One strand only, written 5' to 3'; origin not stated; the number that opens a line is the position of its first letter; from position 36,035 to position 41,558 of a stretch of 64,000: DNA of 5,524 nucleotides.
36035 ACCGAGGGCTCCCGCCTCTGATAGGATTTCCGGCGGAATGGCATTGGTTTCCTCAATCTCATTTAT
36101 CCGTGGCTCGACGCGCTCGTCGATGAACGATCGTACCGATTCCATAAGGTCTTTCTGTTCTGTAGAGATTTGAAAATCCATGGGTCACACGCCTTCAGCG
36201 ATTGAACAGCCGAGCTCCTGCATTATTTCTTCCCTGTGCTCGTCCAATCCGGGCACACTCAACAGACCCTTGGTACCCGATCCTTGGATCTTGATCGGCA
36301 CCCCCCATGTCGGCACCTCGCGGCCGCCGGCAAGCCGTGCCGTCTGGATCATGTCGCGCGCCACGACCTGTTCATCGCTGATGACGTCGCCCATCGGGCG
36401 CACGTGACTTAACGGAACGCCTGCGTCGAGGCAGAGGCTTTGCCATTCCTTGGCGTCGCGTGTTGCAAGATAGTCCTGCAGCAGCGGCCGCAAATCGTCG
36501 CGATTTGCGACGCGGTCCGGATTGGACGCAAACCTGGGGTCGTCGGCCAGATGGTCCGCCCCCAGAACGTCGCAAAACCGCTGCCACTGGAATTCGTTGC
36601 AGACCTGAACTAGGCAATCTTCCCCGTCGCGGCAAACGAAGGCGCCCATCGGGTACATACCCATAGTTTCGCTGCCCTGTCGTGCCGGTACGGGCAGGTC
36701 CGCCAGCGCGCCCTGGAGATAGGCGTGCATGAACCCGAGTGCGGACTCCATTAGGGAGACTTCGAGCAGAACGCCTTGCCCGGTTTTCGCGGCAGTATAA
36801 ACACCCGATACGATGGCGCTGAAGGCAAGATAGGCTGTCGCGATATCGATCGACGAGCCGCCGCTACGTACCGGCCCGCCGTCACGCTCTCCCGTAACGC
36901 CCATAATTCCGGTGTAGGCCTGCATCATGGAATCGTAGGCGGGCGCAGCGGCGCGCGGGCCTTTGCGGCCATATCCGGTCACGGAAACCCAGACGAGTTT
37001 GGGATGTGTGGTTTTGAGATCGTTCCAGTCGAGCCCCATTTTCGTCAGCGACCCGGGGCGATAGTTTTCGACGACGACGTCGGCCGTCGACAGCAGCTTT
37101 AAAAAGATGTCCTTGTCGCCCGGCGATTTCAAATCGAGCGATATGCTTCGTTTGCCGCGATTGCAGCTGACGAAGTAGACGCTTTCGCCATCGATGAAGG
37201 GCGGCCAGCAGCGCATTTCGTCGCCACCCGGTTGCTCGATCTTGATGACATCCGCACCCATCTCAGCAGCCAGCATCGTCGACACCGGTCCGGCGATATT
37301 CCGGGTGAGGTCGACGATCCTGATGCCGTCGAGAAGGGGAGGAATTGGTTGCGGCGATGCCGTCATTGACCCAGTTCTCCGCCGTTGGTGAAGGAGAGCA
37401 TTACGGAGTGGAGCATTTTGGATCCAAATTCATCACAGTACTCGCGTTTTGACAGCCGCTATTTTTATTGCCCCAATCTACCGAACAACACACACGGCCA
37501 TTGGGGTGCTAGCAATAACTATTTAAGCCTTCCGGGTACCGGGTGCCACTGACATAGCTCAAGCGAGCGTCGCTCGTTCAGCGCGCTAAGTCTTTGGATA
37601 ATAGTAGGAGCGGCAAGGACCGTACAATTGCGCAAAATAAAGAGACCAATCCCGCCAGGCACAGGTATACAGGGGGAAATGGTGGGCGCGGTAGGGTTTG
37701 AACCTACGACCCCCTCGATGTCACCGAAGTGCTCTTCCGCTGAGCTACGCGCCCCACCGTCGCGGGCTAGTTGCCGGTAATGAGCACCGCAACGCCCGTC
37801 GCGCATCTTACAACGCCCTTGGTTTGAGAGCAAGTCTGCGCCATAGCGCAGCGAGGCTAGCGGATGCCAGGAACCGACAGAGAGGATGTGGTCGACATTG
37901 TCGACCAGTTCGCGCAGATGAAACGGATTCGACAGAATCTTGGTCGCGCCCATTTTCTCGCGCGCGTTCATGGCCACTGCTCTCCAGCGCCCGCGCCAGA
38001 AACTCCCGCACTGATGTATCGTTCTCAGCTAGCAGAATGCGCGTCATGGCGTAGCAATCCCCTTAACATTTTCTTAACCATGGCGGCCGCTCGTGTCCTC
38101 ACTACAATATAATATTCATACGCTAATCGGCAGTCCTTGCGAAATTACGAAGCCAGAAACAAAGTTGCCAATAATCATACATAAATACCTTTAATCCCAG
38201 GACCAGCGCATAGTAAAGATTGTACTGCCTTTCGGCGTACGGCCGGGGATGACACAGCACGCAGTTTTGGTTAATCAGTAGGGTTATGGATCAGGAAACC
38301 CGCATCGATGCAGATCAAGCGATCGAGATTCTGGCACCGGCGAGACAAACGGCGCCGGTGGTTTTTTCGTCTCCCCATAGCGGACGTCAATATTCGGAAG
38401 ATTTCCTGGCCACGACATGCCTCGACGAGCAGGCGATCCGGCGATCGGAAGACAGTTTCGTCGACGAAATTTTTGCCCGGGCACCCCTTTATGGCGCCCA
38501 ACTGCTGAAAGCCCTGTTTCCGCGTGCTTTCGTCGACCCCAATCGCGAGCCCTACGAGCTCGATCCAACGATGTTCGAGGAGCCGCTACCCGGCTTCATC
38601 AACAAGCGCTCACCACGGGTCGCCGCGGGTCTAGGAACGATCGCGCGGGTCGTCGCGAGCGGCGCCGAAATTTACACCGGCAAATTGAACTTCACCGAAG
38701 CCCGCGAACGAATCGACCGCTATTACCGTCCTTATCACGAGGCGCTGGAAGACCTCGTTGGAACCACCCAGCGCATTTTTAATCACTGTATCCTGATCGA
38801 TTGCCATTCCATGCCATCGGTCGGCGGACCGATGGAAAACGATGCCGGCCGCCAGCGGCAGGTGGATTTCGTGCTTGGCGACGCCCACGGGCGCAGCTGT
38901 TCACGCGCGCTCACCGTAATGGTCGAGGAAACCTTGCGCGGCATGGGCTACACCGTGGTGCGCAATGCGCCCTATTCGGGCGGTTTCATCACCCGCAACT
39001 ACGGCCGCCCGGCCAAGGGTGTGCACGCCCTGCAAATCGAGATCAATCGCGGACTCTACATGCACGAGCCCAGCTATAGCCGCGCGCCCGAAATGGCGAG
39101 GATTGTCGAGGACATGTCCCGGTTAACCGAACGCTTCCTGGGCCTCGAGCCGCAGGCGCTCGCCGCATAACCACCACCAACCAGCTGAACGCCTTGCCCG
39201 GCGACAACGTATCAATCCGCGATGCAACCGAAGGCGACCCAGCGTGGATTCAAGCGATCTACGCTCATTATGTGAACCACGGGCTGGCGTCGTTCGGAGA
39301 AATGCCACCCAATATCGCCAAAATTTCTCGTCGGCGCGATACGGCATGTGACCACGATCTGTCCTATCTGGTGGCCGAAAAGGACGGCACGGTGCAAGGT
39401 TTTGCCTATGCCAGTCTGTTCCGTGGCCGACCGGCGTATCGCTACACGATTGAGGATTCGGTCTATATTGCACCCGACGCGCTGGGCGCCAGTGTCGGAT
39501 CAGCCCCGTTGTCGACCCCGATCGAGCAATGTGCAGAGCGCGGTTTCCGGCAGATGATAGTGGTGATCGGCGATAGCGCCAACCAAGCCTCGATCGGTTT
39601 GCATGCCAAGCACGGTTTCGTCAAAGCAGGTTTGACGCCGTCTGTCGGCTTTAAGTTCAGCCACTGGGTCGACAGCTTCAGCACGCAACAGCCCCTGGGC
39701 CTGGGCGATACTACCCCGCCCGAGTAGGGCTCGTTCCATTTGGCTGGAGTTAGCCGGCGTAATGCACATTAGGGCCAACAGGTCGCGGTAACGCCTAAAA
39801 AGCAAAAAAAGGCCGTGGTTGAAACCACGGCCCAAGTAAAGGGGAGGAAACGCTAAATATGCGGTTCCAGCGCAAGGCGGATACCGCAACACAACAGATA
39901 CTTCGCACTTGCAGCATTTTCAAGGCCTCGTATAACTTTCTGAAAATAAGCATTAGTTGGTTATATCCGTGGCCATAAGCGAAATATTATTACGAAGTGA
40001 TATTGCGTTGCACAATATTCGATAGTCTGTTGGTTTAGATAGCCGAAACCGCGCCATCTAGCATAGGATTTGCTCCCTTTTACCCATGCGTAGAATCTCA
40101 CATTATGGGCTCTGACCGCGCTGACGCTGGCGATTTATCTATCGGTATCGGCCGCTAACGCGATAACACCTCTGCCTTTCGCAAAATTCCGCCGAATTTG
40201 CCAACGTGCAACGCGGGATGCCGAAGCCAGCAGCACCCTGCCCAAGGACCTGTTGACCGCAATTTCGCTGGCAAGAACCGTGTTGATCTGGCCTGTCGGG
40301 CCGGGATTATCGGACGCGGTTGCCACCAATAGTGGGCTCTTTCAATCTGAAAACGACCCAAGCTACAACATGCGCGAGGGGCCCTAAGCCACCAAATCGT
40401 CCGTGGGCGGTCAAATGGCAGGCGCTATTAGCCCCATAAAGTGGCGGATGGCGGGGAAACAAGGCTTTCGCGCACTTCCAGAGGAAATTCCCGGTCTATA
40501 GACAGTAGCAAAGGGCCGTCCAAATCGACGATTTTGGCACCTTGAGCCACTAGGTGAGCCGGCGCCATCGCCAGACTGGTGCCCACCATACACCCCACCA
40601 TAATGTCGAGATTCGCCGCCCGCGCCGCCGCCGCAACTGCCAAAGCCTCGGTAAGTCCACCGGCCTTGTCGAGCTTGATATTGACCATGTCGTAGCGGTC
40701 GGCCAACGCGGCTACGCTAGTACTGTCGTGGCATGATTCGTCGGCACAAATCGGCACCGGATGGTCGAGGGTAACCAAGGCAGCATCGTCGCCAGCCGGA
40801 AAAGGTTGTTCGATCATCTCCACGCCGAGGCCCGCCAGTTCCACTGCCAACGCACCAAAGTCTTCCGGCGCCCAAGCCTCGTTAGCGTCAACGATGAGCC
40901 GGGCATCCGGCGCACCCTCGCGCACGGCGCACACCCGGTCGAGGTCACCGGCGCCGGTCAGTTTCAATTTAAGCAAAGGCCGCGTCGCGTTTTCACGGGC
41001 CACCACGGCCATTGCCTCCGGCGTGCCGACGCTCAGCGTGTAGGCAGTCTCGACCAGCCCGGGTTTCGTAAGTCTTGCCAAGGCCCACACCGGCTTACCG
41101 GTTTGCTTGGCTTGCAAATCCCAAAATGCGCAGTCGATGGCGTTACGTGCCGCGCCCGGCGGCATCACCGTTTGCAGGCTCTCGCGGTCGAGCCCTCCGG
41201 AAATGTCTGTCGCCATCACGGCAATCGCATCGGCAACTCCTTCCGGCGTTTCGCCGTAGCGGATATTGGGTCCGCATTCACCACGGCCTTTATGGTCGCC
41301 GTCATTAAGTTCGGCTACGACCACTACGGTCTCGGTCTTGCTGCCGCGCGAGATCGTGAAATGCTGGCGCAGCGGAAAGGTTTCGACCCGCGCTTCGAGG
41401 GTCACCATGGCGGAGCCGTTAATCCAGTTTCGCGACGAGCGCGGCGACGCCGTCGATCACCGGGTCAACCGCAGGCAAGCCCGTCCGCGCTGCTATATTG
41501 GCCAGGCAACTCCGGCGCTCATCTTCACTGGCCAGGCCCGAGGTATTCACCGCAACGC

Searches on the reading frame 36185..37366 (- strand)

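Call 8: search_protein_families(library=pfam, proteins=[window:36185-37366:-])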
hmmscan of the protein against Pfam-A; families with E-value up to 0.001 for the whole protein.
window:36185-37366:- (393 aa): 1 family
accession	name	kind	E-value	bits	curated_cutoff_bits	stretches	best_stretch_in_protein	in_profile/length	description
PF02515.22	CoA_transf_3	-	3.8e-114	382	23.3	1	12-377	1-365/366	CoA-transferase family III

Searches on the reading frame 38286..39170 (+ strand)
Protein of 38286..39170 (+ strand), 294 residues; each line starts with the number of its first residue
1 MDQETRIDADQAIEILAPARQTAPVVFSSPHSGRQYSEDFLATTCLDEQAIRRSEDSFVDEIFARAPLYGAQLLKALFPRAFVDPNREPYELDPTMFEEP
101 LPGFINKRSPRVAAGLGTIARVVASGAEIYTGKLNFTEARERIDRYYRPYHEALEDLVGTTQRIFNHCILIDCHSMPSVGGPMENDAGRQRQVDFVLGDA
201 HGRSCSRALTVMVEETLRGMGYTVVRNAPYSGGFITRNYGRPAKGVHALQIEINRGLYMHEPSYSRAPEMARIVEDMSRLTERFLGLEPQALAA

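Call 9: search_protein_families(library=ncbifam, proteins=[window:38286-39170:+])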
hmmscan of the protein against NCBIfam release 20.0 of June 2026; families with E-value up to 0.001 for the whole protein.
window:38286-39170:+ (294 aa): 1 family
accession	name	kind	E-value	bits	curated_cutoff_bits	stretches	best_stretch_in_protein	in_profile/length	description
TIGR02017.1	hutG_amidohyd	equivalog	2.2e-33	115.8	278.75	2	137-262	110-232/263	N-formylglutamate deformylase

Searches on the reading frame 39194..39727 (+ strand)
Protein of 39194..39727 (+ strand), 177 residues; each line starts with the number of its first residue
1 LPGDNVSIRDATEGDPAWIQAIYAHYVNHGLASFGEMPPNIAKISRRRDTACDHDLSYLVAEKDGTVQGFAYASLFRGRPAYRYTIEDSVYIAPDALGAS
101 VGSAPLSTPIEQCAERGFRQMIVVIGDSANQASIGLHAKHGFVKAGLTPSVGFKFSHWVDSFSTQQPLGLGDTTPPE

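Call 9: search_protein_families(library=ncbifam, proteins=[window:39194-39727:+])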
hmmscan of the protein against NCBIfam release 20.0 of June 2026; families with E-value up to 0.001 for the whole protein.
window:39194-39727:+ (177 aa): 4 families
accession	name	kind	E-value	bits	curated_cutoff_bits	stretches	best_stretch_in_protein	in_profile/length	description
NF040504.1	resist_ArsN1b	equivalog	1.6e-35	122.3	210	1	8-160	1-151/159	arsinothricin resistance N-acetyltransferase ArsN1 family B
NF040502.1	PPT_acetyltrans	equivalog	1.2e-19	70.7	300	1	5-166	7-166/183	phosphinothricin N-acetyltransferase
NF040503.1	resist_ArsN1a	equivalog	2.1e-18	66.6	170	1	8-160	1-151/159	arsinothricin resistance N-acetyltransferase ArsN1 family A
TIGR01575.1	rimI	equivalog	0.00036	20.7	86.4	1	34-147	13-117/132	ribosomal protein S18-alanine N-acetyltransferase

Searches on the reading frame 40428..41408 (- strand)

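Call 9: search_protein_families(library=ncbifam, proteins=[window:40428-41408:-])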
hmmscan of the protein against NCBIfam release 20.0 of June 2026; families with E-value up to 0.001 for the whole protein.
window:40428-41408:- (326 aa): 13 families
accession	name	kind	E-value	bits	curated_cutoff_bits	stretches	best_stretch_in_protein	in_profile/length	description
NF042940.1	racemase_DgcA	equivalog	7.1e-144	478.9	400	1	5-326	2-323/323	N-acetyl-D-Glu racemase DgcA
NF011708.0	PRK15129.1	equivalog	1.6e-99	333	343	1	3-312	3-314/321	L-Ala-D/L-Glu epimerase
NF041118.1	A_G_epim_Thtga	equivalog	2e-25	89.7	500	1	7-303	9-324/341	L-Ala-D/L-Glu epimerase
TIGR01928.1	menC_lowGC_arch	equivalog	2.2e-23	82.8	200.65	1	76-282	80-291/325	o-succinylbenzoate synthase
TIGR02534.1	mucon_cyclo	subfamily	4.6e-23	81.9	334.95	1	86-303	98-330/368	muconate/chloromuconate family cycloisomerase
NF043002.1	HProlDhtase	equivalog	3.2e-16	59.2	500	1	87-286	101-307/366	cis-3-hydroxy-L-proline dehydratase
NF002782.0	PRK02901.1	equivalog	1.4e-13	50.6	288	1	152-287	117-254/328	o-succinylbenzoate synthase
TIGR01927.1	menC_gam_Gplu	equivalog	2.5e-13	50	130.55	1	17-289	11-280/307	o-succinylbenzoate synthase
NF047820.1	TalGalacDh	equivalog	9e-09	34.7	500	1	88-271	108-303/371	L-talarate/galactarate dehydratase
NF040866.1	AraD_Arch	equivalog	1.7e-06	27.3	650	0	154-276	178-305/372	arabinonate dehydratase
NF010624.0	PRK14017.1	equivalog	7.5e-06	25.3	311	1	89-282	84-294/382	galactonate dehydratase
NF003473.0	PRK05105.1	equivalog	0.0002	20.5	236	1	155-283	151-282/331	o-succinylbenzoate synthase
NF043051.1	ManoateDhtManD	equivalog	0.00038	19.4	550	0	86-110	84-108/403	D-mannonate dehydratase ManD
